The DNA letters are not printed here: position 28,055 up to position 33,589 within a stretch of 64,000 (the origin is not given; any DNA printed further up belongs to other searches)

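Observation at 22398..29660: A ~120-aa dockerin-like double Ca-loop module shared by a beta-helix protein, a PD40 protein, and, embedded internally, the RHS toxin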

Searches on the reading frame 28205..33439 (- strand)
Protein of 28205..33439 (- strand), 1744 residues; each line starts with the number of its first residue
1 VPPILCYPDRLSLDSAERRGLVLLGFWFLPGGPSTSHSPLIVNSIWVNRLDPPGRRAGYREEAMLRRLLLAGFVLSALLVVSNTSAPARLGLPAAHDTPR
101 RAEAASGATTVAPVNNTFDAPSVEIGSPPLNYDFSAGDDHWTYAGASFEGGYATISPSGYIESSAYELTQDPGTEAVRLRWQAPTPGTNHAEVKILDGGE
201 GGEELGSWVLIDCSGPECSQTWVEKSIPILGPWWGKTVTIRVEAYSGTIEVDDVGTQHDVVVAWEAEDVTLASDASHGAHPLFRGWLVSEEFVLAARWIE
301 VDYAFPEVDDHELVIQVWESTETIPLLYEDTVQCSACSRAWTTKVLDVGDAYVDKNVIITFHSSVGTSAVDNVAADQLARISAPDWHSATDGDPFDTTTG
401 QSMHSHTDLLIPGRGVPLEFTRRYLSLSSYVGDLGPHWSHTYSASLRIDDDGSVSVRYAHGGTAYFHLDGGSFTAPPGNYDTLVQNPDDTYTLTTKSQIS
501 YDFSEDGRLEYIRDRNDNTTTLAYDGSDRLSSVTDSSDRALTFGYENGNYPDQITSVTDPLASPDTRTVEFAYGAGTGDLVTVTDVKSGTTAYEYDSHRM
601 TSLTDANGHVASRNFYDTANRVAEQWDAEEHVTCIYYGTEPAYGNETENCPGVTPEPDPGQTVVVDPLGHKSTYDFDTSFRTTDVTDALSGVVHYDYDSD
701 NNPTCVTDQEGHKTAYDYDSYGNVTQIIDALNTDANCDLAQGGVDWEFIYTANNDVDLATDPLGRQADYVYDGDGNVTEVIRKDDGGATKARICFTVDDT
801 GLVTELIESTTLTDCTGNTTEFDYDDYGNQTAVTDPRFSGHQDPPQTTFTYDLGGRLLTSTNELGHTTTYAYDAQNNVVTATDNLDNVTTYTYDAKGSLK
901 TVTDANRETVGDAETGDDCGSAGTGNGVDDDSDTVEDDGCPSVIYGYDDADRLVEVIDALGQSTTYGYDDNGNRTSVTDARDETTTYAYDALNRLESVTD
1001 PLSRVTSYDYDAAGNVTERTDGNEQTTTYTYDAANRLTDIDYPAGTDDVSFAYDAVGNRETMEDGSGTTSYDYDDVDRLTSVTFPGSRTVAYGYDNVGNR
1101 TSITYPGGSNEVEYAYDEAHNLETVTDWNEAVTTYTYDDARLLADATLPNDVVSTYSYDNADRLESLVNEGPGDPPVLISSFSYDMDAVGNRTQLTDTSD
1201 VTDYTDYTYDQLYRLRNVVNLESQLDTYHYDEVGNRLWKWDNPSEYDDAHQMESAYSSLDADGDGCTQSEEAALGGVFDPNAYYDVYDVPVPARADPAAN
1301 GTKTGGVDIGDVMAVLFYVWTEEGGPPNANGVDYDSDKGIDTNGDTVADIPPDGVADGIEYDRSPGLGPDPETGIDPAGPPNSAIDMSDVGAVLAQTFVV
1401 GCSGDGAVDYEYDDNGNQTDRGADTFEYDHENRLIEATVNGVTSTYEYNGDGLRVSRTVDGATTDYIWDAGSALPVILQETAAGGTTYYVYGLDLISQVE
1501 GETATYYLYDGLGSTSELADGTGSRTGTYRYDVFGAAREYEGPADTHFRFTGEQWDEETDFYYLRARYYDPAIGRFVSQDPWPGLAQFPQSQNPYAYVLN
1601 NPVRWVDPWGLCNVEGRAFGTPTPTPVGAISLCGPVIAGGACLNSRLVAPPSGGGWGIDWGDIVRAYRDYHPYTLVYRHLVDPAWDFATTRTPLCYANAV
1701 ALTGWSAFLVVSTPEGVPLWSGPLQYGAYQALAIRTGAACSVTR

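Call 7: search_protein_families(library=pfam, proteins=[window:28205-33439:-], max_evalue=0.1)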
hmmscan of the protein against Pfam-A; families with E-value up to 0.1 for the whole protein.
window:28205-33439:- (1744 aa): 2 families
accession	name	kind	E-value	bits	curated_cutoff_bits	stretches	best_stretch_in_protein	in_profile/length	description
PF05593.20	RHS_repeat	-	2.8e-73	241.5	22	16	947-983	1-37/38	RHS Repeat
PF20148.4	DUF6531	-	6.5e-17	62.1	24.1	1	392-466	1-74/74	Domain of unknown function (DUF6531)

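Call 8: search_protein_families(library=ncbifam, proteins=[window:28205-33439:-], max_evalue=0.1)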
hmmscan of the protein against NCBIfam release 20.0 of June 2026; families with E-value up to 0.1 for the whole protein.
window:28205-33439:- (1744 aa): 4 families
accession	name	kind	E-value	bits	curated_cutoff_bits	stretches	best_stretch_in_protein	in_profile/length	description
TIGR01643.1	YD_repeat_2x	repeat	2e-48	161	15.8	8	947-987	1-41/42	YD repeat-containing protein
NF041261.1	RHS_core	equivalog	7.3e-36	123.4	2000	4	743-1122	383-758/1261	RHS element core protein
TIGR03696.1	Rhs_assc_core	domain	7.4e-24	84.1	32.5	1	1531-1611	1-76/76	RHS repeat-associated core domain-containing protein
NF053642.1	Mfer764_fam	equivalog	0.0014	17.6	560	0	867-910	254-297/393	Mfer764 family protein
